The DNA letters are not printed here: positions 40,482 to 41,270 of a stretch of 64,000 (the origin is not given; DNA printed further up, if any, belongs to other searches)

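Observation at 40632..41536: Stand-alone T4-Pnk-like kinase domain adjacent to a DUF1178-type zinc-ribbon protein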

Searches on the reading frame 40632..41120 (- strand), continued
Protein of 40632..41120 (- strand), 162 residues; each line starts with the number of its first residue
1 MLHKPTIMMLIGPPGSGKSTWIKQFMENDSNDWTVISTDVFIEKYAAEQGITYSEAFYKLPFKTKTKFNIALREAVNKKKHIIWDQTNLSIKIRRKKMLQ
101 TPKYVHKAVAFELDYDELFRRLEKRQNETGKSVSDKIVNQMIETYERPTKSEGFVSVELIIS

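Call 49: get_annotated_region(hit=H8, flank=4000)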
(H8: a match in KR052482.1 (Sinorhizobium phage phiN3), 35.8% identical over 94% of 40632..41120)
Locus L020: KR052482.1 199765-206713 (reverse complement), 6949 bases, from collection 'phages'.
description: Sinorhizobium phage phiN3, complete genome.
organism: Sinorhizobium phage phiN3 (NCBI taxid 1647405)
taxonomy: Viruses; Duplodnaviria; Heunggongvirae; Uroviricota; Caudoviricetes; Emdodecavirus; Emdodecavirus N3
host: Sinorhizobium meliloti; source: -; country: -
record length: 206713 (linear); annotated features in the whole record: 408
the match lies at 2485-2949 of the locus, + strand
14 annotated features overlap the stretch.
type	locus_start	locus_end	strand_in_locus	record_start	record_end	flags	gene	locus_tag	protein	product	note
CDS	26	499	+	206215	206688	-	-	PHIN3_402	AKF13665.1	putative metal-dependent phosphohydrolase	gp398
CDS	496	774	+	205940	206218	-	-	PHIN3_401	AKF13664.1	hypothetical protein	gp397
CDS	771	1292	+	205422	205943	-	-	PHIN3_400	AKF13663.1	hypothetical protein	gp396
CDS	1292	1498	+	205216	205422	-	-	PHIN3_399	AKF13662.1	hypothetical protein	gp395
CDS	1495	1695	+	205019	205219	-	-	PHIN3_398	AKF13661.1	hypothetical protein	gp394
CDS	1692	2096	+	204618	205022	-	-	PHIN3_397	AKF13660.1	hypothetical protein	gp393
CDS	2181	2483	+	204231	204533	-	-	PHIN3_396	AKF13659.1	putative YahA protein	gp392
CDS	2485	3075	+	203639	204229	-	-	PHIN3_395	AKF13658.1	putative polyA polymerase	gp391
CDS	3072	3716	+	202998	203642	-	-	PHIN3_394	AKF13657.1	hypothetical protein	gp390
CDS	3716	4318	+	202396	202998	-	-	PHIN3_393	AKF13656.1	metallophosphoesterase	gp389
CDS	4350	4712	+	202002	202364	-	-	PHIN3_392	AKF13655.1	hypothetical protein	gp388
CDS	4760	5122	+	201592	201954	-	-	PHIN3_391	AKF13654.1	hypothetical protein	gp387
CDS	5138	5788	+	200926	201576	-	-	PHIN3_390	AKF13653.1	hypothetical protein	gp386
CDS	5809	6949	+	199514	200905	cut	-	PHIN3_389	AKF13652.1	membrane protease subunit stomatin/prohibitin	gp385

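Call 50: get_annotated_region(hit=H1, flank=5000)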
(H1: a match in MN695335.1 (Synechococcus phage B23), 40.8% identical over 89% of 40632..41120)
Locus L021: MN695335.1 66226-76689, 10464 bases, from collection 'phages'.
description: Synechococcus phage B23, complete genome.
organism: Synechococcus phage B23 (NCBI taxid 2674977)
taxonomy: Viruses; Duplodnaviria; Heunggongvirae; Uroviricota; Caudoviricetes; Kyanoviridae
host: Synechoccus sp.; source: -; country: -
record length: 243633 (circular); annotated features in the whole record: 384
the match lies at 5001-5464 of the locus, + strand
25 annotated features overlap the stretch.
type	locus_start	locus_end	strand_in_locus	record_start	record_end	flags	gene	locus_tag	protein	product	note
CDS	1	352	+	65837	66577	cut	-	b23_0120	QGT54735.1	hypothetical protein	gp120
CDS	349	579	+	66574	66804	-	-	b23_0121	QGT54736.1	hypothetical protein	gp121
CDS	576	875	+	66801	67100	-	-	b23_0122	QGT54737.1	hypothetical protein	gp122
CDS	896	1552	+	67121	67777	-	-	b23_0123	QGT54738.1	hypothetical protein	gp123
CDS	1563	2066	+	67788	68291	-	-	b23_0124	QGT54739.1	hypothetical protein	gp124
CDS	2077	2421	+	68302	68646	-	-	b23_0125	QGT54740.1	hypothetical protein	gp125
CDS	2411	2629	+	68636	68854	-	-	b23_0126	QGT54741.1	hypothetical protein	gp126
CDS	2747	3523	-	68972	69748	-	-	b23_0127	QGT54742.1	hypothetical protein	gp127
CDS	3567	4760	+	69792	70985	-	-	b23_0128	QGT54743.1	hypothetical protein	gp128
CDS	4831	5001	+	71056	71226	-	-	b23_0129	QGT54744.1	hypothetical protein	gp129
CDS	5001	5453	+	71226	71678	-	-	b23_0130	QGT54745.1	hypothetical protein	gp130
CDS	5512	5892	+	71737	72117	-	-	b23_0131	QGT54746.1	hypothetical protein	gp131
CDS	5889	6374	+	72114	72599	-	-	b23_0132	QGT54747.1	hypothetical protein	gp132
CDS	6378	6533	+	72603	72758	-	-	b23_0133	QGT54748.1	hypothetical protein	gp133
CDS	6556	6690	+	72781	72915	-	-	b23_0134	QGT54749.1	hypothetical protein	gp134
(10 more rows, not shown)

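Call 51: search_protein_families(library=pfam, proteins=[L021:3567-4760:+, L021:8634-9506:+, L020:3072-3716:+, L020:3716-4318:+, L012:3446-4486:+, L011:5569-6858:+, L011:6861-8075:+, L012:5421-6491:+, L002:9074-9793:+, L002:7585-8001:+], max_evalue=0.01)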
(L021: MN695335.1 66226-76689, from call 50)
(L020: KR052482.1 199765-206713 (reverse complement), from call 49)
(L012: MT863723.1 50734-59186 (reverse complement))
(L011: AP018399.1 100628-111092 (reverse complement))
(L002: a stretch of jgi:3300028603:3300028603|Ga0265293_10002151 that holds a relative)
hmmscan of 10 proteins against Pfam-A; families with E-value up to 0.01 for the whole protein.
L021:3567-4760:+ (397 aa): 4 families
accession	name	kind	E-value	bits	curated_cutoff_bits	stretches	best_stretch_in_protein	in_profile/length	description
PF09511.15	RNA_lig_T4_1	-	8.3e-33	114.6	28.3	1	61-257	1-227/227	RNA ligase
PF20819.2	T4_Rnl1_C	-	2.4e-08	34.7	27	1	264-375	1-110/122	T4 RNA ligase 1, C-terminal domain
PF09414.15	RNA_ligase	-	9.3e-05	23.1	27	1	102-249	4-167/171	RNA ligase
PF09293.15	RNaseH_C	-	0.0035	18.1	25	0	249-302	22-75/124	T4 RNase H, C terminal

L021:8634-9506:+ (290 aa): 2 families
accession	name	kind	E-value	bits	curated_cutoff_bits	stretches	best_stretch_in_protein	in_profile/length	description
PF14743.12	DNA_ligase_OB_2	-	3.3e-09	37.1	28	1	222-285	8-66/66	DNA ligase OB-like domain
PF01068.26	DNA_ligase_A_M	-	0.00022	21.4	26.2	1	127-179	155-204/204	ATP dependent DNA ligase domain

L020:3072-3716:+ (214 aa): 0 families

L020:3716-4318:+ (200 aa): 1 family
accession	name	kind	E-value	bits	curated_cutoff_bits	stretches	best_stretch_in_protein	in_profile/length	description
PF12850.12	Metallophos_2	-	0.0017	18.8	27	1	5-149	3-120/154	Calcineurin-like phosphoesterase superfamily domain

L012:3446-4486:+ (346 aa): 9 families
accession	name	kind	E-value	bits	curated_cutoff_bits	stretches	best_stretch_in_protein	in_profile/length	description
PF13671.12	AAA_33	-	2.4e-12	47.8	27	1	190-328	2-139/143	AAA domain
PF13238.12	AAA_18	-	2.8e-09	37.9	29.4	1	192-315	3-117/128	AAA domain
PF01966.28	HD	-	4.1e-09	37.2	22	1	36-124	1-85/116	HD domain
PF13207.12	AAA_17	-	0.00012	22.8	27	1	193-310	1-123/136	AAA domain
PF06414.18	Zeta_toxin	-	0.00016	21.7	22.3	1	185-327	14-164/199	Zeta toxin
PF13401.12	AAA_22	-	0.00022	22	27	1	187-266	5-91/130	AAA domain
PF08433.16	KTI12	-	0.00061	19.8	22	1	191-325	5-133/271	Chromatin associated protein KTI12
PF13191.12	AAA_16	-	0.00069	20.6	32.6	1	186-237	23-73/167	AAA ATPase domain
PF03193.22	RsgA_GTPase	-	0.0027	18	30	1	186-209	105-128/174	RsgA GTPase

L011:5569-6858:+ (429 aa): 7 families
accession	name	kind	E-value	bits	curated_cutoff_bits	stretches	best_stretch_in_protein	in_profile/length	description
PF22032.1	Hen1_N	-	5.1e-59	200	27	1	4-227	2-220/222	Hen1 N-terminal domain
PF13649.12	Methyltransf_25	-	2.7e-07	31.6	27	1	259-346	1-88/97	Methyltransferase domain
PF08242.18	Methyltransf_12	-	4.7e-07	30.9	30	1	260-348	1-89/98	Methyltransferase domain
PF13489.12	Methyltransf_23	-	5.6e-07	29.9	27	1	258-367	25-124/164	Methyltransferase domain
PF13847.12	Methyltransf_31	-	7.6e-06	26.1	27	1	257-337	5-89/145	Methyltransferase domain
PF08241.18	Methyltransf_11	-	0.00016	22.7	21.2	1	260-342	1-78/95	Methyltransferase domain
PF02390.23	Methyltransf_4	-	0.0025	17.8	24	1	259-314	5-58/173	Putative methyltransferase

L011:6861-8075:+ (404 aa): 2 families
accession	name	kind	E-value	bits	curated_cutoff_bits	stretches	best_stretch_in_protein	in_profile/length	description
PF16542.10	PNKP_ligase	-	1.2e-30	107.5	28.2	2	117-371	125-352/377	PNKP adenylyltransferase domain, ligase domain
PF01068.26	DNA_ligase_A_M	-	1.3e-06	28.7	26.2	0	53-131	17-85/204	ATP dependent DNA ligase domain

L012:5421-6491:+ (356 aa): 1 family
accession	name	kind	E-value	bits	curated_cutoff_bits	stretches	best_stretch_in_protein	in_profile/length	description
PF09511.15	RNA_lig_T4_1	-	2.3e-14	54.3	28.3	1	52-179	2-152/227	RNA ligase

L002:9074-9793:+ (239 aa): 0 families

L002:7585-8001:+ (138 aa): 0 families

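Call 55: find_related_loci(query=A1, collection=viral_contigs, flank=10000)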
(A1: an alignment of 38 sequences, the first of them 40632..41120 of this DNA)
Query A1 (162 aa) in viral_contigs; peptide patterns used: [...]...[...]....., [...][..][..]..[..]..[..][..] (x = any residue, [..] = any of these).
600 stretches matched a pattern (row limit reached: there are more); 291 encode a relative of the query (tblastn E <= 1e-3); the best 80 are kept; 80 distinct loci.
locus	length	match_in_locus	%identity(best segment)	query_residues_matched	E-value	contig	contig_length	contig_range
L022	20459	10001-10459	44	4-157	2e-38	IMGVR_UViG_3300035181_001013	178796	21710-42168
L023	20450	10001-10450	45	2-154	2e-34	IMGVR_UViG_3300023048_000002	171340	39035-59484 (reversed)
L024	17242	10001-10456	42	5-157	7e-34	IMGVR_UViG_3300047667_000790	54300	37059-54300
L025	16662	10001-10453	44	3-154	2e-33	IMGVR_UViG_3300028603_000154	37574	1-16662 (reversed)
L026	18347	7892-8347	41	4-154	4e-33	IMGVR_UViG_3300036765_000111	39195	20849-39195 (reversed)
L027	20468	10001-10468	41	5-160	1e-32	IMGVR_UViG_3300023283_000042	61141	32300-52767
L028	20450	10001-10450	43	7-154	4e-32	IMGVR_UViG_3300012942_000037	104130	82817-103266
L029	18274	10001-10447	41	2-154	4e-32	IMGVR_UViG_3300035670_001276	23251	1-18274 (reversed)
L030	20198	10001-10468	41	7-160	5e-32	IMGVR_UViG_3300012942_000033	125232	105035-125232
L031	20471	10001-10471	42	4-160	3e-31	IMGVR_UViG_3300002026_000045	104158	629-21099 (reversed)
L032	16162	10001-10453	41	5-157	5e-31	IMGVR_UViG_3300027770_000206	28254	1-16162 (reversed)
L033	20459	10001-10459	41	7-157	1e-30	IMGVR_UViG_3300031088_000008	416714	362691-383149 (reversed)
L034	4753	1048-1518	37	5-160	3e-30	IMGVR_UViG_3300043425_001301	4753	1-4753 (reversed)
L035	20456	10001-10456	41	5-160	1e-29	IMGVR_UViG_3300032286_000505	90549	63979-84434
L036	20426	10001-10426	44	6-154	9e-30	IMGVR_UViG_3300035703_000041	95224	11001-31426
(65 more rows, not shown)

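Call 81: search_protein_families(library=padloc, proteins=[window:40632-41120:-], max_evalue=0.01)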
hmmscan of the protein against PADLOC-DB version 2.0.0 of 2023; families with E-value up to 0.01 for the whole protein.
window:40632-41120:- (162 aa): 3 families
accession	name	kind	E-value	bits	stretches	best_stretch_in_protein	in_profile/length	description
PDLC04164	AriA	-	1e-06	26.5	1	5-142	27-159/253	-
PDLC04140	mad8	-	4.3e-05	21.2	1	2-38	24-58/314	mads_8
PDLC03920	MkoA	-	0.0028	14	1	3-27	629-653/1112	-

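Call 82: search_protein_families(library=ncbifam, proteins=[window:40632-41120:-], max_evalue=0.001)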
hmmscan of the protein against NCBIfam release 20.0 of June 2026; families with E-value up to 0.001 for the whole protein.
window:40632-41120:- (162 aa): 7 families
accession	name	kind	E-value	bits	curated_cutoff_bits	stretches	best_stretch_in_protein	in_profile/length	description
TIGR03574.1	selen_PSTK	equivalog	4.4e-08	32.9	290.5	1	7-154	1-141/249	L-seryl-tRNA(Sec) kinase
TIGR04075.1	bacter_Pnkp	equivalog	5.4e-06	24.9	750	1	6-157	9-152/851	polynucleotide kinase-phosphatase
TIGR01663.1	PNK-3'Pase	equivalog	1.2e-05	23.9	502.8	1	3-158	362-498/520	bifunctional polynucleotide phosphatase/kinase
TIGR01351.1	adk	subfamily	2.1e-05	24.3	168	0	8-38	2-30/212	adenylate kinase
NF001381.0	PRK00279.1-3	equivalog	2.3e-05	24.3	187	0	8-39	3-33/188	adenylate kinase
TIGR03263.1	guanyl_kin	equivalog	0.00022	20.9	160.45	0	7-42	3-38/180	guanylate kinase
NF011100.0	PRK14527.1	equivalog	0.00062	19.4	154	0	4-38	5-37/191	adenylate kinase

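Call 85: find_related_loci(query=A3, collection=genome_contigs, flank=6000)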
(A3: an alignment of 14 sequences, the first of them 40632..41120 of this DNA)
Query A3 (162 aa) in genome_contigs; peptide patterns used: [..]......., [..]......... (x = any residue, [..] = any of these).
600 stretches matched a pattern (row limit reached: there are more); 25 encode a relative of the query (tblastn E <= 1e-3); 25 distinct loci.
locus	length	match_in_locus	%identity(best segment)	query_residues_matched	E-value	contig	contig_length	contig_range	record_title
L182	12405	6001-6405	33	3-140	4e-19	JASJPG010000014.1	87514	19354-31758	MAG: Hydrogenophilaceae bacterium isolate MAG_145 NODE_166_length_87514_cov_18.998273, whole genome shotgun sequence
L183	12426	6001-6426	32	5-147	7e-12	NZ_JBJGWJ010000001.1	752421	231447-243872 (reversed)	Capnocytophaga stomatis strain W5 W5_stomatis_752421, whole genome shotgun sequence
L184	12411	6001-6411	28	6-153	2e-10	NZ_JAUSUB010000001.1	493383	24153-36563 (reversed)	Cytobacillus purgationiresistens strain DSM 23494 Ga0480534_01, whole genome shotgun sequence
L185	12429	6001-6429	26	5-159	6e-10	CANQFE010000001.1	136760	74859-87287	MAG: uncultured Bacilli bacterium isolate Lapin-008__bin14 genome assembly, contig: Lapin-008__NODE_109_length_136760_co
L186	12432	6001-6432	26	3-160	3e-8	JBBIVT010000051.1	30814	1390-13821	MAG: Acidobacteriota bacterium isolate PFF170222_bin_83 NODE_1601_length_30814_cov_17.977860, whole genome shotgun seque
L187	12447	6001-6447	26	1-154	1e-8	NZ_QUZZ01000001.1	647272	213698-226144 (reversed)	Taibaiella helva strain F-4 NODE_1_length_647272_cov_92.917046, whole genome shotgun sequence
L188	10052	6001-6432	26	8-162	3e-8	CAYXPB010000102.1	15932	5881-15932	MAG TPA_asm: uncultured Acetivibrio sp. isolate binchicken_co39_530 genome assembly, contig: NODE_8925_length_15932_cov_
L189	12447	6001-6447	24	4-154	8e-8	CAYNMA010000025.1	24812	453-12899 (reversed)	MAG TPA_asm: uncultured Bacteroides sp. isolate binchicken_co354_275 genome assembly, contig: NODE_1933_length_24812_cov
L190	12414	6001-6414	25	6-154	6e-7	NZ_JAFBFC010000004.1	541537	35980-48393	Priestia iocasae strain DSM 104297 Ga0454081_04, whole genome shotgun sequence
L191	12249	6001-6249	30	7-96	6e-7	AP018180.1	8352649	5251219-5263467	Nostoc carneum NIES-2107 DNA, nearly complete genome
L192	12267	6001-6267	31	9-104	8e-7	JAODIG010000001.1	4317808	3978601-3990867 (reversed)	MAG: Chroococcopsis gigantea SAG 12.99 S2C1, whole genome shotgun sequence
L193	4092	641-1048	25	6-160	1e-6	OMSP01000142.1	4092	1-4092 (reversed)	uncultured Clostridiales bacterium isolate RUG842 genome assembly, contig: k87_19057682, whole genome shotgun sequence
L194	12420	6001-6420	26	2-154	3e-6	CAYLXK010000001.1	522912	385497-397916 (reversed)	MAG TPA_asm: uncultured Bryobacter sp. isolate SRP287051_co2_208 genome assembly, contig: NODE_9_length_522912_cov_22.06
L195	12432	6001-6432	27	10-157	2e-6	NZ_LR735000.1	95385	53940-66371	Planktothrix paucivesiculata PCC 9631 isolate BBR_PRJEB10994, whole genome shotgun sequence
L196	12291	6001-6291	27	6-118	1e-5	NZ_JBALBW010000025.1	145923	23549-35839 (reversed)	MAG: Nostoc sp. isolate 8277 bin 2 NODE_6_length_145923_cov_29.056107, whole genome shotgun sequence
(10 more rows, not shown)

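Call 100: search_protein_representatives(alignment_id=A1)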
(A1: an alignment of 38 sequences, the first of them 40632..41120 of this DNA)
Query: 38 sequences, 162 profile positions. Proteins with E-value up to 0.001 (for the whole library): 25525; up to 1e-10: 8679; up to 1e-30: 1750. The best 150 are listed.
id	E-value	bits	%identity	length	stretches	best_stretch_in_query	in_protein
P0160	1.8e-60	219.6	-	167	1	2-159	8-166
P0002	4.2e-59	215.1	-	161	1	1-159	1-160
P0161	5.6e-59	214.7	-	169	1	2-158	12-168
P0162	8.3e-57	207.7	-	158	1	3-159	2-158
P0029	2.9e-56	205.9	-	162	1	2-160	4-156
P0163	4.0e-56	205.5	-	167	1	3-159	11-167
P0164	4.2e-56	205.4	-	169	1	3-159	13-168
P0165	5.2e-56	205.1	-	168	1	2-160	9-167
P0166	1.8e-55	203.3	-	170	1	4-158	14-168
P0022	2.5e-55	202.8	-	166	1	4-160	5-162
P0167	4.2e-55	202.2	-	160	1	2-159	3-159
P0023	9.1e-55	201.0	-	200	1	3-160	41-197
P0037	1.3e-54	200.5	-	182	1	1-160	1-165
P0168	1.9e-54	200.0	-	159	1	1-160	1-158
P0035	3.2e-54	199.3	-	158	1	1-160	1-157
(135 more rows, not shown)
